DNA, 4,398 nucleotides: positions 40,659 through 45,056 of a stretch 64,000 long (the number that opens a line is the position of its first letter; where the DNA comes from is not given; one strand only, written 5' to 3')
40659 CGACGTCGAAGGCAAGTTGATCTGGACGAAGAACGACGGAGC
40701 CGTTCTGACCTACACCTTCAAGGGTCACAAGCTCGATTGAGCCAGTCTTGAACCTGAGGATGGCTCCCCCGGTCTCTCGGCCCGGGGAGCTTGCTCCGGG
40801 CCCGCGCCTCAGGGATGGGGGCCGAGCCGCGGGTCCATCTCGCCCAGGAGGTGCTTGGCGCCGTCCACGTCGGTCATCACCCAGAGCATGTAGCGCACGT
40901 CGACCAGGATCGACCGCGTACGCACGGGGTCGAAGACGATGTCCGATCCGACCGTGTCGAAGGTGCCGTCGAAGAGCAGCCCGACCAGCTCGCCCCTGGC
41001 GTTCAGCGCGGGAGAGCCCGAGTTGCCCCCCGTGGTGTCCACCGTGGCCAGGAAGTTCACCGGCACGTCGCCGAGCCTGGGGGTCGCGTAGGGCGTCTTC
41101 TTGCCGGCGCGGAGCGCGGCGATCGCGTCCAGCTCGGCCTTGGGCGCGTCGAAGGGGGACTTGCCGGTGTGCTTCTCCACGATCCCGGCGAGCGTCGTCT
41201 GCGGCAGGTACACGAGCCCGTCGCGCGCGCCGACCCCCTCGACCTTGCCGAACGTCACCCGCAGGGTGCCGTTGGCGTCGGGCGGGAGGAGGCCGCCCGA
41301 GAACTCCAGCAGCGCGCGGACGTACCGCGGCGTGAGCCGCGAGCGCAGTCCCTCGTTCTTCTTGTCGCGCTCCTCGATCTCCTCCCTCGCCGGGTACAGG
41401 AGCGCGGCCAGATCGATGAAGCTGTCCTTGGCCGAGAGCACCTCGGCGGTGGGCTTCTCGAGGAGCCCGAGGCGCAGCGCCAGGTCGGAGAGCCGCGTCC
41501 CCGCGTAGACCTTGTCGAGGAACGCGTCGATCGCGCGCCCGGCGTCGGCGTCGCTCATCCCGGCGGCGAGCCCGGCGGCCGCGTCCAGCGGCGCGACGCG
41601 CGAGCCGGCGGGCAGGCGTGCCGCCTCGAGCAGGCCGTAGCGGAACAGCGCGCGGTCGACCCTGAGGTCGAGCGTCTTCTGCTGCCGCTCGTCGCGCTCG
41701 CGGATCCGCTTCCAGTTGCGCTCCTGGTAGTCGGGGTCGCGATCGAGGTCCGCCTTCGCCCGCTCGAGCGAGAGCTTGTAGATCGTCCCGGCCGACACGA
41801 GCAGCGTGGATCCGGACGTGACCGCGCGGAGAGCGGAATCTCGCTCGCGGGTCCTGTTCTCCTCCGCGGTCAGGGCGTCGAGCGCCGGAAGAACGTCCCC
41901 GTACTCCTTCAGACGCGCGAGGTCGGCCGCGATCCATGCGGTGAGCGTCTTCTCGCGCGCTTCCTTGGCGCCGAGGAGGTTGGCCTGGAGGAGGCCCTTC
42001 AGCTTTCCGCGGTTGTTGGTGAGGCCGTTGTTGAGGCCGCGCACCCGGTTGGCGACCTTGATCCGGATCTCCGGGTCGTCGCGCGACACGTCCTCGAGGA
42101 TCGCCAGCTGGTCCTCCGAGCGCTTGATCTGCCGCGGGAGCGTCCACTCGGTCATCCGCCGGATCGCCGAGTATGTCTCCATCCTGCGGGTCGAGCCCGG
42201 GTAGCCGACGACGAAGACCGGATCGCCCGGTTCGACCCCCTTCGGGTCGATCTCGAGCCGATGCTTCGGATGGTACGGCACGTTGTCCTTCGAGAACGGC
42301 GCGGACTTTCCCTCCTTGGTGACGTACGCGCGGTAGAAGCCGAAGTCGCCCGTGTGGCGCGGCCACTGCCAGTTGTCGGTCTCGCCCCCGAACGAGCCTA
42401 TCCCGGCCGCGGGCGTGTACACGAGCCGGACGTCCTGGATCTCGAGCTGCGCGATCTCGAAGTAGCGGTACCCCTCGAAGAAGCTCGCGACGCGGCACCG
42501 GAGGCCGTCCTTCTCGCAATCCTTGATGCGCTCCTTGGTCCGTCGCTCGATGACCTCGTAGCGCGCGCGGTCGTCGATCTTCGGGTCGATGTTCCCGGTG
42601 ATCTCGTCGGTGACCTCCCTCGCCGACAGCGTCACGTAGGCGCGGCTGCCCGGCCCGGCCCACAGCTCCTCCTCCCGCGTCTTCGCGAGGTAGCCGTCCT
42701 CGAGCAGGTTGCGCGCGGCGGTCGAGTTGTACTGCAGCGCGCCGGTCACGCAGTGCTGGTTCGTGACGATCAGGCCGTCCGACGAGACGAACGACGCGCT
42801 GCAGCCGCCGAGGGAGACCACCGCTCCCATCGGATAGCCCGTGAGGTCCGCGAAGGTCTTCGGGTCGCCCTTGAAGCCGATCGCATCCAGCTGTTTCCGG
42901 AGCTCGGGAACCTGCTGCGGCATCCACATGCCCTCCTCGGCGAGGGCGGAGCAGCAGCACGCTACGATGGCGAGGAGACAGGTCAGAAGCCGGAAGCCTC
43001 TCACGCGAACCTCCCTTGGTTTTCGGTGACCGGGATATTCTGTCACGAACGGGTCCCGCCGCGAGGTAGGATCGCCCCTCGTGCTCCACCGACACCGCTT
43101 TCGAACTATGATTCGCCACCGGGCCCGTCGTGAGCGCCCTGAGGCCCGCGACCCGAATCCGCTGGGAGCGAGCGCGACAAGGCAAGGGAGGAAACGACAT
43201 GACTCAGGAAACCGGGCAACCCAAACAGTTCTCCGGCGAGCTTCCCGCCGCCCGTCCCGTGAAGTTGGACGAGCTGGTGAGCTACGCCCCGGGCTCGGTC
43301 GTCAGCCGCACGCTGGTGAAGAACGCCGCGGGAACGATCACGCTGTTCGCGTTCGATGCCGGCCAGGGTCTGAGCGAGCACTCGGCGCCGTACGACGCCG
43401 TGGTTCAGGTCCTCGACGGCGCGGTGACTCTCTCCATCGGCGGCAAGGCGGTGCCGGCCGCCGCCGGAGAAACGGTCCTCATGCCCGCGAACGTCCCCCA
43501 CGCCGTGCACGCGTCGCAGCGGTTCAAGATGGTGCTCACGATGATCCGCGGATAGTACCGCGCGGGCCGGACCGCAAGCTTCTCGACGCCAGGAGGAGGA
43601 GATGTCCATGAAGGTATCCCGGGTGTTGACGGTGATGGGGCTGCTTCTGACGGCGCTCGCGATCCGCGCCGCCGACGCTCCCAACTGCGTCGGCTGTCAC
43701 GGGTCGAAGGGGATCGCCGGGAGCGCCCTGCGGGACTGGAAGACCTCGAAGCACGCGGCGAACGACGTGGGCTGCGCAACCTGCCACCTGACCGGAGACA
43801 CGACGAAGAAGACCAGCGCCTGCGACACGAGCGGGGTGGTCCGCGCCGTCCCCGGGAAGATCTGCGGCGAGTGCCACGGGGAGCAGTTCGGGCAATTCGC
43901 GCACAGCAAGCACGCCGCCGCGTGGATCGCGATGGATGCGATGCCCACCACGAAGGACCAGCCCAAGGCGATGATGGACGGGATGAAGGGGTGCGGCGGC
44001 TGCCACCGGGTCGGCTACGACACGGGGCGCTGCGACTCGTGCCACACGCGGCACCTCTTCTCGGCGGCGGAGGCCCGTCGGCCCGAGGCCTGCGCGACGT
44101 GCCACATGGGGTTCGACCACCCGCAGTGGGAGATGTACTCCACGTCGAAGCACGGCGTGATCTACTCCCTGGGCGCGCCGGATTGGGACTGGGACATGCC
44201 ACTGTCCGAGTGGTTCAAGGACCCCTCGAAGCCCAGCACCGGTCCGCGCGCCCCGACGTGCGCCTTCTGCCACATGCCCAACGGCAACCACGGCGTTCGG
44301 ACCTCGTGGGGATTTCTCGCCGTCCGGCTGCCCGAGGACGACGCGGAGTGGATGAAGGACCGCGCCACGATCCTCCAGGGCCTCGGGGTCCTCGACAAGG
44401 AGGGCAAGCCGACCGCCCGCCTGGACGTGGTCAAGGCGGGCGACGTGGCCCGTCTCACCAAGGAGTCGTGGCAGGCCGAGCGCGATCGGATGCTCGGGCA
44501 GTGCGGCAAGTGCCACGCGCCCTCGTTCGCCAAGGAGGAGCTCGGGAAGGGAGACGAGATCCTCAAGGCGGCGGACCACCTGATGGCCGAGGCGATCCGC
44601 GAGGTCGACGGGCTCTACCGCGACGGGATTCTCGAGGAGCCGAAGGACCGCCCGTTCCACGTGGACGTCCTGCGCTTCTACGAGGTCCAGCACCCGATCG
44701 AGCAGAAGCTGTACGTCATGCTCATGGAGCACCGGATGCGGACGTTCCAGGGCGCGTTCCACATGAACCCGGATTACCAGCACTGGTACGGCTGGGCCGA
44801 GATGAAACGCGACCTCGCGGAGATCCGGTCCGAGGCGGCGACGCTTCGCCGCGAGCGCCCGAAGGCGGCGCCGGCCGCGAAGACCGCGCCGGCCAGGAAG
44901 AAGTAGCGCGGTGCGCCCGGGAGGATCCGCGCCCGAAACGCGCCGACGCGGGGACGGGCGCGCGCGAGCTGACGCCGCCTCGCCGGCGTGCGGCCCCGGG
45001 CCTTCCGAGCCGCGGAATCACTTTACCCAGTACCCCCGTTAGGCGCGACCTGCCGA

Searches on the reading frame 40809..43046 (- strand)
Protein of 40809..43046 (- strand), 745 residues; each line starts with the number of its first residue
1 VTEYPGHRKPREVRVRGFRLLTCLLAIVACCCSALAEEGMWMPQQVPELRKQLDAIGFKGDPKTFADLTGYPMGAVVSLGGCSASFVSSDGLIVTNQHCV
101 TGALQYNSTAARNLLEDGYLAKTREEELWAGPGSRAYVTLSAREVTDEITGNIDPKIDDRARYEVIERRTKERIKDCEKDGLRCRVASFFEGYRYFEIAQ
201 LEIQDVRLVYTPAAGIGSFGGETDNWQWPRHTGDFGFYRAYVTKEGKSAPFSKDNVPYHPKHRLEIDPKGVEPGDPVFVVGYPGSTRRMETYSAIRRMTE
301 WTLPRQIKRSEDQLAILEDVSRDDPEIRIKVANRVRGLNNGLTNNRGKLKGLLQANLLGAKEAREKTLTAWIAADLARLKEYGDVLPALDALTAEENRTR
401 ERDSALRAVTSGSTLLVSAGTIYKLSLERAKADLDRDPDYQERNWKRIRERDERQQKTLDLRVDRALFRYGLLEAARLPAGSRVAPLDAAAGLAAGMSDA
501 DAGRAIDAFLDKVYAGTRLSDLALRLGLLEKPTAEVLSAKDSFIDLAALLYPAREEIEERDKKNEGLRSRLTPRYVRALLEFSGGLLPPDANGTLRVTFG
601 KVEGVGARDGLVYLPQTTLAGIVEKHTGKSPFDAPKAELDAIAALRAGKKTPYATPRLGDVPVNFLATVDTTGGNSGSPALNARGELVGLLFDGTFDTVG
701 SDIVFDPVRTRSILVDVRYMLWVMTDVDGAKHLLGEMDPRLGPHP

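Call 28: search_protein_families(library=pfam, proteins=[window:40809-43046:-], max_evalue=0.00001)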
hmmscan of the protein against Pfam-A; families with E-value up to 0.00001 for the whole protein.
window:40809-43046:- (745 aa): 2 families
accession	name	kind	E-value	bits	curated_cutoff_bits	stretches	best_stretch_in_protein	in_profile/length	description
PF10459.15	Peptidase_S46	-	1.3e-217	725.2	22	1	36-738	1-697/698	Peptidase S46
PF13365.12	Trypsin_2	-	1.8e-11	45.4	27.6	0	665-690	119-144/144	Trypsin-like peptidase domain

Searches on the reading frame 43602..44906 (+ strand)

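Call 28: search_protein_families(library=pfam, proteins=[window:43602-44906:+], max_evalue=0.00001)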
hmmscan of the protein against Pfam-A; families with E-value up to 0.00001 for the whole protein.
window:43602-44906:+ (434 aa): 5 families
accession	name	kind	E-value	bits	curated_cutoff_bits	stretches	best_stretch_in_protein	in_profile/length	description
PF13447.11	Multi-haem_cyto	-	6.2e-38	131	21.9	1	54-229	1-179/269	Seven times multi-haem cytochrome CxxCH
PF13435.11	Cytochrome_C554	-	6.1e-10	40.3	20.8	0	88-141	2-61/84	Cytochrome c554 and c-prime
PF14537.11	Cytochrom_c3_2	-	7.9e-07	29.9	25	0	51-136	2-65/79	Cytochrome c3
PF14522.11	Cytochrome_C7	-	9.8e-07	29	24.8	0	85-168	13-66/67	Cytochrome c7 and related cytochrome c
PF09699.15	Paired_CXXCH_1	-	2.5e-06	27.5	20.6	0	51-95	1-39/41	Doubled CXXCH motif (Paired_CXXCH_1)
